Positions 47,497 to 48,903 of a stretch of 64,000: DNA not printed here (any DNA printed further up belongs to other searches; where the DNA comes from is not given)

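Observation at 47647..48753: CapRel-like fused toxSAS (RelA/SpoT synthetase domain plus C-terminal extension)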

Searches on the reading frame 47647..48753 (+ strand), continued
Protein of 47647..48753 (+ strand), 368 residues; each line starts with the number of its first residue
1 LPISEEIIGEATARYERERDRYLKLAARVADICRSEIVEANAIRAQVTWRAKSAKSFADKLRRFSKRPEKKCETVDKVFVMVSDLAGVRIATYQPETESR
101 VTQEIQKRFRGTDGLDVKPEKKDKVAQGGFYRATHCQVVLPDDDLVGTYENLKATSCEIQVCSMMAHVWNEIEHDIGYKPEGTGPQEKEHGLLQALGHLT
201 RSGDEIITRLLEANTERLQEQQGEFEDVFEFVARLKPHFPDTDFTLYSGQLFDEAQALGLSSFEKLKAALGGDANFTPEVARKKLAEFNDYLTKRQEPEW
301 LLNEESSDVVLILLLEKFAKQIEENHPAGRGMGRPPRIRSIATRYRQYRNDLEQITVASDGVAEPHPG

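Call 34: search_protein_families(library=padloc, proteins=[L044:2178-5810:+, L044:5811-10004:+, L044:11068-13626:+, L044:13630-15672:+, L038:11086-12912:+, L038:12891-15026:+, L012:11087-13690:+, L012:13641-15683:+, L012:15860-17839:+, L012:8603-9775:+], max_evalue=0.00001)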
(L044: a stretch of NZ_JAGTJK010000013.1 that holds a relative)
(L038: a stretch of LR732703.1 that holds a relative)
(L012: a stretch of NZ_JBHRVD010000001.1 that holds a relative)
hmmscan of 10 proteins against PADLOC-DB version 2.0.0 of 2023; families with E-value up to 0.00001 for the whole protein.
L044:2178-5810:+ (1210 aa): 10 families
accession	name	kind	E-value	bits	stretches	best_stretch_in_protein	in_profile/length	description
PDLC02476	BrxC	-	0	2172.3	1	35-1210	6-1180/1180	BrxC-PglY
PDLC02483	BrxC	-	5.3e-143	476.5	1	35-1126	5-1105/1212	BrxC-PglY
PDLC02471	BrxC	-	2.7e-141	470.9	1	35-1164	3-1117/1190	BrxC-PglY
PDLC02479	BrxC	-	4.4e-113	377.6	1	35-1148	3-1087/1172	BrxC-PglY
PDLC02486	BrxC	-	3.2e-99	331.3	1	36-1204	4-1201/1207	BrxC-PglY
PDLC02491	BrxC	-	1.7e-64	216.3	1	34-579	6-560/794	BrxC-PglY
PDLC02493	BrxC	-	5.4e-48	161.9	1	35-447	4-405/1215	BrxC-PglY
PDLC02489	BrxC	-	7.3e-45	151.5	1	54-583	29-552/1146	BrxC-PglY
PDLC02484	BrxC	-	7.7e-35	118.1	2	284-490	263-468/1186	BrxC-PglY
PDLC02474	BrxC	-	1.1e-25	88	1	39-549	7-539/1223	BrxC-PglY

L044:5811-10004:+ (1397 aa): 39 families (the best 25 are shown)
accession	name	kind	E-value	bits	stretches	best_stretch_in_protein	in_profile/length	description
PDLC02527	PglX|PglXI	-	0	1129.2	2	21-885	3-896/1332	PglX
PDLC02526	PglX|PglXI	-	7.5e-235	779.2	1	21-637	1-637/640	PglX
PDLC02532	PglX|PglXI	-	1.1e-106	355.7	2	1057-1380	343-664/682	PglX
PDLC02521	PglX|PglXI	-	6.6e-101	337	2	156-856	153-812/1174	PglX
PDLC02523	PglX|PglXI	-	1.9e-94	315.5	3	299-849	329-882/1428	PglX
PDLC02518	PglX|PglXI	-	1.6e-81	272.6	2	296-835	303-811/1412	PglX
PDLC03600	REase_MTase_IIG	-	5.1e-78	261.2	2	192-852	188-820/1205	Type IIG restriction enzyme-methyltransferase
PDLC02519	PglX|PglXI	-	1.9e-64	215.9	1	75-831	45-791/1241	PglX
PDLC02525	PglX|PglXI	-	3.6e-52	175.8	2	197-492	182-448/607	PglX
PDLC02524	PglX|PglXI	-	4.3e-43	145.7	2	296-842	120-607/722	PglX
PDLC02528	PglX|PglXI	-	3.2e-40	135.8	1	205-774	172-703/1125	PglX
PDLC02641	DrmMI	-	3.8e-28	95.9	1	192-389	185-370/1161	DrmMI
PDLC02520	PglX|PglXI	-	3.7e-26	90.3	1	17-276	9-254/288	PglX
PDLC02522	PglX|PglXI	-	3.5e-24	82.7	2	297-404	419-500/1218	PglX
PDLC02516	PglX|PglXI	-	1.7e-23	81.1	2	670-849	22-206/593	PglX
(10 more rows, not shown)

L044:11068-13626:+ (852 aa): 12 families
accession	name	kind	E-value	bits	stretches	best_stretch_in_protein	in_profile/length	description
PDLC02559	PglZ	-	0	1337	1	1-852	1-860/860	PglZ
PDLC02561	PglZ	-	2e-96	322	1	5-837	4-827/840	PglZ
PDLC02548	PglZ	-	3.8e-83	278.4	1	6-839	11-855/961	PglZ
PDLC02564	PglZ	-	4.2e-47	159.1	1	272-763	266-764/855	PglZ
PDLC02547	PglZ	-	1e-46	157.6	1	8-731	6-736/855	PglZ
PDLC02563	PglZ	-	3e-30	103.2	1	451-734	436-720/831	PglZ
PDLC02566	PglZ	-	4.5e-23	79.4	1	356-728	343-680/774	PglZ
PDLC02551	PglZ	-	1.1e-17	61.4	1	462-736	455-739/856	PglZ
PDLC02557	PglZ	-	2e-12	44.2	1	468-727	450-711/834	PglZ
PDLC02562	PglZ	-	7.4e-11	39.2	1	466-725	471-727/730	PglZ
PDLC02553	PglZ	-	9.2e-09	32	1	468-726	484-747/868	PglZ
PDLC02545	PglZ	-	7.3e-07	26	0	580-728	494-638/750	PglZ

L044:13630-15672:+ (680 aa): 5 families
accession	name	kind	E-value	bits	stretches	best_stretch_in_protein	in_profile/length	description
PDLC02506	BrxL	-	3.9e-292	968.6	1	7-679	3-679/680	BrxL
PDLC02508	BrxL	-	2.4e-184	612.4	1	10-488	2-480/698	BrxL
PDLC02509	BrxL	-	2.7e-112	374.1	2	156-481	196-526/535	BrxL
PDLC02505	BrxL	-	1.7e-78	262.6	1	11-476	3-479/482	BrxL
PDLC02507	BrxL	-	1.1e-54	184.1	1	7-440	9-442/482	BrxL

L038:11086-12912:+ (608 aa): 40 families (the best 25 are shown)
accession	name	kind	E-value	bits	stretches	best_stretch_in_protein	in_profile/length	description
PDLC02526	PglX|PglXI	-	6.3e-276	914.9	2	1-451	1-452/640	PglX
PDLC02527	PglX|PglXI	-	6.4e-240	797.4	2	1-444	3-465/1332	PglX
PDLC02523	PglX|PglXI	-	4.7e-68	228.1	2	257-598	305-656/1428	PglX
PDLC02521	PglX|PglXI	-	2.7e-64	215.7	2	10-310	19-336/1174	PglX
PDLC02518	PglX|PglXI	-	1.3e-63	213.3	2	257-603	284-614/1412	PglX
PDLC02525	PglX|PglXI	-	1.6e-62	210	1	172-588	177-542/607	PglX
PDLC03600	REase_MTase_IIG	-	5.1e-52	175.1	2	338-605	334-603/1205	Type IIG restriction enzyme-methyltransferase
PDLC02519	PglX|PglXI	-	2.8e-41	139.2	1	60-605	50-590/1241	PglX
PDLC02528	PglX|PglXI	-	1.7e-40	136.7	1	2-604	5-575/1125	PglX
PDLC02524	PglX|PglXI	-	4.6e-33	112.6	2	188-412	16-229/722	PglX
PDLC02641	DrmMI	-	4.2e-32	109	2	188-377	201-376/1161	DrmMI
PDLC02522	PglX|PglXI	-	1.1e-25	87.6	1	279-375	420-494/1218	PglX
PDLC02520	PglX|PglXI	-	1.4e-21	75.3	1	57-252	60-250/288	PglX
PDLC02535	PglX|PglXI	-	2.1e-21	74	2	281-575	296-555/731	PglX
PDLC02537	PglX|PglXI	-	3e-17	61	1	47-257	37-251/300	PglX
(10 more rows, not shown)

L038:12891-15026:+ (711 aa): 14 families
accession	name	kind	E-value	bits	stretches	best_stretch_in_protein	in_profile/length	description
PDLC02532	PglX|PglXI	-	3e-207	688.1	1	7-696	1-677/682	PglX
PDLC02527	PglX|PglXI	-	6.7e-136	452.8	1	7-685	665-1331/1332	PglX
PDLC02521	PglX|PglXI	-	5.2e-52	175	2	20-386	610-952/1174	PglX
PDLC03600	REase_MTase_IIG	-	5.9e-48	161.6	2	38-386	632-969/1205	Type IIG restriction enzyme-methyltransferase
PDLC02523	PglX|PglXI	-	9.4e-40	134.3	2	449-645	1044-1254/1428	PglX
PDLC02516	PglX|PglXI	-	1.5e-38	130.9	2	39-277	21-256/593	PglX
PDLC02518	PglX|PglXI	-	5.8e-23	78.6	1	6-294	623-891/1412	PglX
PDLC02524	PglX|PglXI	-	2.1e-20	70.8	1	46-256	436-643/722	PglX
PDLC02539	PglX|PglXI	-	2.9e-20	70.2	1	21-253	92-305/706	PglX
PDLC02517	PglX|PglXI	-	1.7e-17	61.2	1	50-253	160-354/707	PglX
PDLC02519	PglX|PglXI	-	3e-13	46.3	1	56-228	648-809/1241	PglX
PDLC02641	DrmMI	-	2.4e-09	33.7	0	455-587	1021-1156/1161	DrmMI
PDLC02522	PglX|PglXI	-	1.8e-08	30.6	1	44-230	746-922/1218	PglX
PDLC02531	PglX|PglXI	-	9.2e-08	29.6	1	463-582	220-342/359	PglX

L012:11087-13690:+ (867 aa): 1 family
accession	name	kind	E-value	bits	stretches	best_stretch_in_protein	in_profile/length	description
PDLC02203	MzaA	-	3.5e-13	46.7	1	217-316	561-663/683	-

L012:13641-15683:+ (680 aa): 7 families
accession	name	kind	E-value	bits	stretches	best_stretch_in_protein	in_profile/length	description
PDLC02703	PbeA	-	7.1e-271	898.3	1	36-653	6-621/626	PbeA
PDLC02707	PbeA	-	7.5e-119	396.2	1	35-647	6-631/672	PbeA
PDLC02704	PbeA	-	5.6e-101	337.1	1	35-648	5-646/682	PbeA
PDLC02706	PbeA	-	5.5e-49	165.4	2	277-502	268-499/722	PbeA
PDLC02705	PbeA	-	7.2e-44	148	1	40-646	10-633/691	PbeA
PDLC02193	PLD_Helicase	-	7.1e-12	42.3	1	40-276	6-211/905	-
PDLC03597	REase_MTase_IIG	-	8.5e-06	21.5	0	282-325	171-218/1646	Type IIG restriction enzyme-methyltransferase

L012:15860-17839:+ (659 aa): 18 families
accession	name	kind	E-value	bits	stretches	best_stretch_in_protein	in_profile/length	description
PDLC02741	PbeC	-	6.2e-20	69.2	1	129-438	139-451/644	PbeC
PDLC02714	PbeC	-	2.3e-19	67.7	1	115-469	127-475/651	PbeC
PDLC02756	PbeC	-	5.3e-15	53.4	1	136-594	154-622/643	PbeC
PDLC02753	PbeC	-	4.1e-13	46.5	2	554-597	587-630/648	PbeC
PDLC02729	PbeC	-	1.8e-12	44.6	1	121-594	151-634/668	PbeC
PDLC02750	PbeC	-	2e-11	41.2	1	31-509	29-487/629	PbeC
PDLC02668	DndD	-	5e-11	40.3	1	126-587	140-616/659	DndD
PDLC02667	DndD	-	6.4e-11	39.7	1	137-585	154-611/657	DndD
PDLC02722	PbeC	-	3.4e-10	37.2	1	32-587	30-607/643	PbeC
PDLC02730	PbeC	-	7.8e-10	36.1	1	137-594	157-633/651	PbeC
PDLC02739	PbeC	-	1.5e-09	35.2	1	126-330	137-345/644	PbeC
PDLC03859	LmuB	-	5.5e-09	33.8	1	194-569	269-554/611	-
PDLC02711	PbeC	-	1.9e-08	31.3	1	512-584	536-608/646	PbeC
PDLC02749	PbeC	-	1.8e-07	28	0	530-583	550-603/636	PbeC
PDLC02720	PbeC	-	2.5e-07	27.8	0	20-174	17-177/624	PbeC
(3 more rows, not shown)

L012:8603-9775:+ (390 aa): 2 families
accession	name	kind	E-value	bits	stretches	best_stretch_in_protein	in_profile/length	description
PDLC02657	DndA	-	3.5e-140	465.5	1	10-379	1-369/372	DndA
PDLC02759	SspA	-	1e-134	447.6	1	11-386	1-374/374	SspA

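Call 35: list_cluster_members(proteins=[P0064, P0042, P0048, P0017])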
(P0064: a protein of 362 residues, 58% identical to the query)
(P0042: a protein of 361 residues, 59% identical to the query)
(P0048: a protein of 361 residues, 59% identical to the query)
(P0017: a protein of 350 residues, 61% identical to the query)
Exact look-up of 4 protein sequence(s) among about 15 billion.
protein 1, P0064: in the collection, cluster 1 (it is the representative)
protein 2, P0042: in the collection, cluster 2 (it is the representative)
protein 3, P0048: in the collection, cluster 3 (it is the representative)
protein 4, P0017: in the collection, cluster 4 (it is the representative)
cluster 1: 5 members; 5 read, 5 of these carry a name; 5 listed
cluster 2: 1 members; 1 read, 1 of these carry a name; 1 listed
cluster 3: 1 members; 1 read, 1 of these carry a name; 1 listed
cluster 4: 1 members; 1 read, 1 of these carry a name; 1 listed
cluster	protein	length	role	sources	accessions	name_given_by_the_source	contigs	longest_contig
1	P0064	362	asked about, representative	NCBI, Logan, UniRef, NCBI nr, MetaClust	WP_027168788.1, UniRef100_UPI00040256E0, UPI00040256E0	hypothetical protein [Mesorhizobium sp. WSM3224] | GTP pyrophosphokinase n=1 Tax=Mesorhizobium sp. WSM3224 TaxID=1040986 RepID=UPI00040256E0 | status=active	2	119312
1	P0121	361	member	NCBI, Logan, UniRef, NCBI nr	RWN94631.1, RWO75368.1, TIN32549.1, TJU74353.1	RelA/SpoT domain-containing protein [Mesorhizobium sp.] | GTP pyrophosphokinase n=1 Tax=Mesorhizobium sp. TaxID=1871066 RepID=UPI000FE3E92F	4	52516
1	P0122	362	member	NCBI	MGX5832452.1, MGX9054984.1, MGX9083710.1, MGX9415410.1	GTP pyrophosphokinase [Mesorhizobium sp. 43Arga]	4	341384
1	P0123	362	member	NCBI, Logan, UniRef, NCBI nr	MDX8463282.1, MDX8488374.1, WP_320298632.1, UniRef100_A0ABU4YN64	GTP pyrophosphokinase [Mesorhizobium humile] | RelA/SpoT domain-containing protein n=1 Tax=Mesorhizobium humile TaxID=3072313 ... | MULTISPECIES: RelA/SpoT domain-containing protein [unclassified Mesorhizobium]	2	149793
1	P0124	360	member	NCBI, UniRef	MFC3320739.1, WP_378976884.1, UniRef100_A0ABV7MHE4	GTP pyrophosphokinase [Mesorhizobium cantuariense] | GTP pyrophosphokinase family protein n=1 Tax=Mesorhizobium cantuariense TaxID=1300275 ...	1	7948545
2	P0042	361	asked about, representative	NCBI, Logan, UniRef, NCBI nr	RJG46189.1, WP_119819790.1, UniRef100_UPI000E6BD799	RelA/SpoT domain-containing protein [Mesorhizobium sp. DCY119] | GTP pyrophosphokinase n=1 Tax=Mesorhizobium sp. DCY119 TaxID=2108445 RepID=UPI000E6BD799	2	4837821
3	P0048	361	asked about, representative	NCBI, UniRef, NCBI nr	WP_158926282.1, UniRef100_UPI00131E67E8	GTP pyrophosphokinase family protein [Acidisphaera sp. S103] | GTP pyrophosphokinase n=1 Tax=Acidisphaera sp. S103 TaxID=1747223 RepID=UPI00131E67E8 | RelA/SpoT domain-containing protein [Acidisphaera sp. S103]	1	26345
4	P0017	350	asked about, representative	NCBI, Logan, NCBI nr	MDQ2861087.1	MAG: RelA/SpoT domain-containing protein [Pseudomonadota bacterium] | RelA/SpoT domain-containing protein [Pseudomonadota bacterium]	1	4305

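Call 41: search_solved_structures(query=A1, max_evalue=10, show_alignments=1)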
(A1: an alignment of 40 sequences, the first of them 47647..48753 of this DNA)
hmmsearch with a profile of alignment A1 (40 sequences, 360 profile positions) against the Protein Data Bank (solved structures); distinct sequences matched with E-value up to 10: 11.
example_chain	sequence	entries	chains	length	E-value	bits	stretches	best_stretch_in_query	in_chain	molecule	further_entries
2be3_A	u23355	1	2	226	8.4e-08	34.7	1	47-194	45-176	GTP pyrophosphokinase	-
5f2v_V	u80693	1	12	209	2.7e-07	33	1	47-197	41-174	GTP pyrophosphokinase YjbM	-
5ded_D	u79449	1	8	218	3e-07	32.9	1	47-197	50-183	GTP pyrophosphokinase YjbM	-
5dec_A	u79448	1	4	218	3e-07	32.9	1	47-197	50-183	GTP pyrophosphokinase YjbM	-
6fgk_A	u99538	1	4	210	9.8e-07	31.2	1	48-196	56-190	GTP pyrophosphokinase YwaC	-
3l9d_A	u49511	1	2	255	2.1e-06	30.1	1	47-194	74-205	Putative GTP pyrophosphokinase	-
6fgj_A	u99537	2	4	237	4.5e-05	25.7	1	46-188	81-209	GTP pyrophosphokinase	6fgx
6ewz_A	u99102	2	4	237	4.6e-05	25.7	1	46-188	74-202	GTP pyrophosphokinase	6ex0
4akl_A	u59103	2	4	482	0.41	12.7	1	276-342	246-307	NUCLEOCAPSID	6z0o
4aqf_C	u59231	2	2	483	1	11.3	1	280-339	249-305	NUCLEOPROTEIN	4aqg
4aqf_A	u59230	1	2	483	1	11.3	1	280-339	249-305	NUCLEOPROTEIN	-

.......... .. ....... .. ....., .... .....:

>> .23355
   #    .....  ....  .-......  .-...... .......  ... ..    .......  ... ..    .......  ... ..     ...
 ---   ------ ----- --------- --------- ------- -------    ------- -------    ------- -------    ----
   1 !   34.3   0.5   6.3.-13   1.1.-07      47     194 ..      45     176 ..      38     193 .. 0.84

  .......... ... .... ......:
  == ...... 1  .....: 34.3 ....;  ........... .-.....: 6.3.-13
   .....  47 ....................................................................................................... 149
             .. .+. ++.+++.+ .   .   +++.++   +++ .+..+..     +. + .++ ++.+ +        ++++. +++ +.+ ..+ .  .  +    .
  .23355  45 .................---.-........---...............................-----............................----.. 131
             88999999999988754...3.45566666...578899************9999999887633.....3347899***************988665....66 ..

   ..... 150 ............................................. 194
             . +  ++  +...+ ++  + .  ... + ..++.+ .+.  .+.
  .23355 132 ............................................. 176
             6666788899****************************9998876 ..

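Call 55: search_protein_families(library=padloc, proteins=[L076:5019-9269:+, L076:9256-9999:+, L076:11077-16137:+, L056:3875-7153:+, L056:7150-12435:+, L074:12400-16110:+, L074:11139-12398:+, L084:11072-12418:+, L079:8056-9996:+, L075:11643-14309:+], max_evalue=0.00001)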
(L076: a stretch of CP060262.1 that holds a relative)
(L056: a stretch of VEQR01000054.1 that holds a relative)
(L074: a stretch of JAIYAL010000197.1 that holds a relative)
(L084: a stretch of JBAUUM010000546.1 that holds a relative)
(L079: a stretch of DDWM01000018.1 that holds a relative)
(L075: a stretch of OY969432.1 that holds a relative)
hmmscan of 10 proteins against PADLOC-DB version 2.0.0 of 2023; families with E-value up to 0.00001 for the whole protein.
L076:5019-9269:+ (1416 aa): 37 families (the best 25 are shown)
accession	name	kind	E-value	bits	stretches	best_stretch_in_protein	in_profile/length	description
PDLC02643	DrmMI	-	1.6e-84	282.7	2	439-769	544-880/1347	DrmMI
PDLC03622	REase_MTase_IIG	-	1.4e-61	206.2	4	642-815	719-886/1524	Type IIG restriction enzyme-methyltransferase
PDLC02638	DrmMI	-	9.3e-59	197.4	2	438-769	542-883/935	DrmMI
PDLC03613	REase_MTase_IIG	-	2.4e-53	179.2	2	546-1180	564-1148/1250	Type IIG restriction enzyme-methyltransferase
PDLC03618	REase_MTase_IIG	-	8.5e-36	120.7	2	439-604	538-720/1429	Type IIG restriction enzyme-methyltransferase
PDLC02645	DrmMI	-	2.2e-32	110.1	2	545-631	661-746/772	DrmMI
PDLC02644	DrmMI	-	3e-32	109.5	2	437-604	52-236/988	DrmMI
PDLC03614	REase_MTase_IIG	-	4.1e-32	108.8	3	737-913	927-1098/1584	Type IIG restriction enzyme-methyltransferase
PDLC03611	REase_MTase_IIG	-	1.2e-29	100.5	2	443-597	510-654/1532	Type IIG restriction enzyme-methyltransferase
PDLC03629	REase_MTase_IIG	-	1.2e-27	94.2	1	443-597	374-536/1182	Type IIG restriction enzyme-methyltransferase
PDLC02646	DrmMI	-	2.1e-25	87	2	541-604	42-105/792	DrmMI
PDLC02639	DrmMI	-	2.4e-25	86.9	1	450-634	250-420/803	DrmMI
PDLC03620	REase_MTase_IIG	-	1.2e-24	84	2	546-598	675-727/1378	Type IIG restriction enzyme-methyltransferase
PDLC03609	REase_MTase_IIG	-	6.7e-22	75.1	2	280-596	219-533/1066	Type IIG restriction enzyme-methyltransferase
PDLC03604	REase_MTase_IIG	-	2.5e-19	66.8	1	365-596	283-503/1011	Type IIG restriction enzyme-methyltransferase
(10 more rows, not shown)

L076:9256-9999:+ (247 aa): 0 families

L076:11077-16137:+ (1686 aa): 19 families
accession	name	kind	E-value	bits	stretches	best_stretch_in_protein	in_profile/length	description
PDLC00037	DruE3|DruE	-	1.1e-89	299.9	2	15-702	33-727/2055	SNF2 family N-terminal domain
PDLC00013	DruE1|DruE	-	6e-84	281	3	919-1571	1036-1681/1776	SNF2 family N-terminal domain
PDLC00015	DruE2|DruE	-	5.6e-70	234.5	3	187-687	291-850/1887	SNF2 family N-terminal domain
PDLC00035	DruE3|DruE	-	1.1e-68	230.1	2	6-303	10-328/1460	SNF2 family N-terminal domain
PDLC00014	DruE2|DruE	-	1.3e-65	219.8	3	922-1064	1159-1299/1928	SNF2 family N-terminal domain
PDLC00036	DruE3|DruE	-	6.7e-64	213.7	2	89-305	94-316/2023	SNF2 family N-terminal domain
PDLC00051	DruE4|DruE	-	3.2e-59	198.7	3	187-416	277-502/1829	SNF2 family N-terminal domain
PDLC02503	BrxHI|BrxHII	-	9.1e-25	85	2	91-270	28-195/698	BrxHI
PDLC02896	DpdJ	-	1.9e-24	83.5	2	186-269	328-412/1487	DpdJ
PDLC03960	SngC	-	8.5e-23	79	1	88-270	25-196/720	-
PDLC02501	BrxHI|BrxHII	-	3.2e-18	63.2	2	92-271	28-197/925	BrxHI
PDLC02897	DpdJ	-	4.4e-14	49.3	1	92-280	104-294/1570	DpdJ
PDLC02569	DrmA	-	1.1e-10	38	1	963-1033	828-897/1095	DrmA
PDLC03928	PsyrT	-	2.1e-10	37.6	0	73-159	7-89/689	-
PDLC02893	DpdJ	-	4.3e-10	36.2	0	190-271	344-425/876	DpdJ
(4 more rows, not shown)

L056:3875-7153:+ (1092 aa): 42 families (the best 25 are shown)
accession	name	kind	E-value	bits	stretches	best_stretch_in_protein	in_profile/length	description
PDLC02621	DrmD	-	8.2e-198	657.9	1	10-1084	6-1030/1040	DrmD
PDLC02572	DrmA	-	1e-147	491.8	1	10-868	7-839/1043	DrmA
PDLC02632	DrmD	-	2.5e-129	430.7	1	2-652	2-637/662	DrmD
PDLC02633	DrmD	-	6.6e-115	382.9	1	11-703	16-700/839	DrmD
PDLC02624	DrmD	-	5.5e-78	261.1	1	169-785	2-614/652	DrmD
PDLC02622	DrmD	-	1.3e-76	256.2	1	8-390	7-379/422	DrmD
PDLC02504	BrxHI|BrxHII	-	1.8e-75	252.6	1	130-682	108-623/971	BrxHII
PDLC00659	HmaA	-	6e-71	237.6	1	151-677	125-647/1176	SNF2 helicase / DEAD-box helicase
PDLC02500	BrxHI|BrxHII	-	1.5e-67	227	1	124-658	83-591/933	BrxHI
PDLC02620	DrmD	-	4.6e-50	168.5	1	143-678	112-615/1060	DrmD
PDLC02623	DrmD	-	3.7e-49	165.3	2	516-686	508-670/1040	DrmD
PDLC02619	DrmD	-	5.2e-47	158.5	2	150-588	52-462/872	DrmD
PDLC02843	DpdE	-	1.7e-45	153.4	3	515-657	544-686/1091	DpdE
PDLC02840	DpdE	-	1.3e-43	147.5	3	517-658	538-672/1091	DpdE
PDLC02853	DpdE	-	1.2e-41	140.7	2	127-348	93-308/985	DpdE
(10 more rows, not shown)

L056:7150-12435:+ (1761 aa): 23 families
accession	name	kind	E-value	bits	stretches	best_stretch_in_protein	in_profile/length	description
PDLC03622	REase_MTase_IIG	-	0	1420.7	2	135-1259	2-1135/1524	Type IIG restriction enzyme-methyltransferase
PDLC02643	DrmMI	-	4.9e-129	430.2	1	130-965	150-880/1347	DrmMI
PDLC02638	DrmMI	-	1.7e-95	319.1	3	128-475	152-486/935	DrmMI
PDLC03618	REase_MTase_IIG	-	7.8e-64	213.6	2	568-782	526-718/1429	Type IIG restriction enzyme-methyltransferase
PDLC02645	DrmMI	-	1.3e-62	210.1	2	576-779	534-714/772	DrmMI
PDLC03613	REase_MTase_IIG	-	5.9e-44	148.1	2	639-783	493-620/1250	Type IIG restriction enzyme-methyltransferase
PDLC02644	DrmMI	-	2.8e-42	142.7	2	542-779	18-230/988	DrmMI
PDLC02639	DrmMI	-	8.1e-39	131.5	2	725-786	334-395/803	DrmMI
PDLC03611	REase_MTase_IIG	-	5.6e-33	111.5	3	170-431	189-448/1532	Type IIG restriction enzyme-methyltransferase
PDLC02642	DrmMI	-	2.6e-28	96.8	1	144-473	161-482/594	DrmMI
PDLC03620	REase_MTase_IIG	-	1e-26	90.9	1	574-778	541-726/1378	Type IIG restriction enzyme-methyltransferase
PDLC03614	REase_MTase_IIG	-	3.2e-25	86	2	550-782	484-685/1584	Type IIG restriction enzyme-methyltransferase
PDLC02646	DrmMI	-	9.6e-24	81.5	1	706-777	27-97/792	DrmMI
PDLC03604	REase_MTase_IIG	-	1.2e-17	61.3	1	636-776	382-502/1011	Type IIG restriction enzyme-methyltransferase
PDLC02640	DrmMI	-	6.3e-17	58.5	1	206-433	220-441/1015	DrmMI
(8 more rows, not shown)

L074:12400-16110:+ (1236 aa): 3 families
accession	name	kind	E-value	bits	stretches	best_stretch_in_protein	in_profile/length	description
PDLC04135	mad3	-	3.2e-24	84.2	2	1064-1235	194-351/374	mads_3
PDLC03859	LmuB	-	8.4e-17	59.6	1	31-366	25-318/611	-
PDLC04140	mad8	-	2.5e-08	31.8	0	27-76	24-58/314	mads_8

L074:11139-12398:+ (419 aa): 0 families

L084:11072-12418:+ (448 aa): 0 families

L079:8056-9996:+ (646 aa): 34 families (the best 25 are shown)
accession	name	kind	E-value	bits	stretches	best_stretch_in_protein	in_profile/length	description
PDLC02688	Orf5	-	1.4e-110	368.5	1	55-607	2-553/554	Orf5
PDLC04155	HEC-06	-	5.3e-66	221.3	1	48-594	5-535/562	-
PDLC04157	HEC-06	-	3.9e-65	218.5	1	42-596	1-534/558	-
PDLC04154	HEC-06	-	1.6e-51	173.6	1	48-611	7-557/569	-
PDLC02700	Orf5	-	2.3e-51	173.2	1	60-595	9-533/555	Orf5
PDLC02687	Orf5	-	8.8e-40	134.9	1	61-592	16-533/543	Orf5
PDLC02695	Orf5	-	2.5e-39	133.2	2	48-315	3-286/601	Orf5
PDLC02691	Orf5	-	9e-36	121.6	2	49-316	4-286/579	Orf5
PDLC02693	Orf5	-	2.4e-35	120.5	1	62-595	8-520/543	Orf5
PDLC02701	Orf5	-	2.1e-31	107.1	1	49-302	4-273/596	Orf5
PDLC02686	Orf5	-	5e-27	92.6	1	48-309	3-267/566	Orf5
PDLC02694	Orf5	-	3.4e-24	83.5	1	50-346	3-304/574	Orf5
PDLC02698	Orf5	-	5.2e-23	79.6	2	52-145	7-97/573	Orf5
PDLC02690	Orf5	-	3.6e-21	73.6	1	61-369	8-293/531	Orf5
PDLC02692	Orf5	-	5.6e-20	69.5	1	63-306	8-244/558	Orf5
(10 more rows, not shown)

L075:11643-14309:+ (888 aa): 0 families
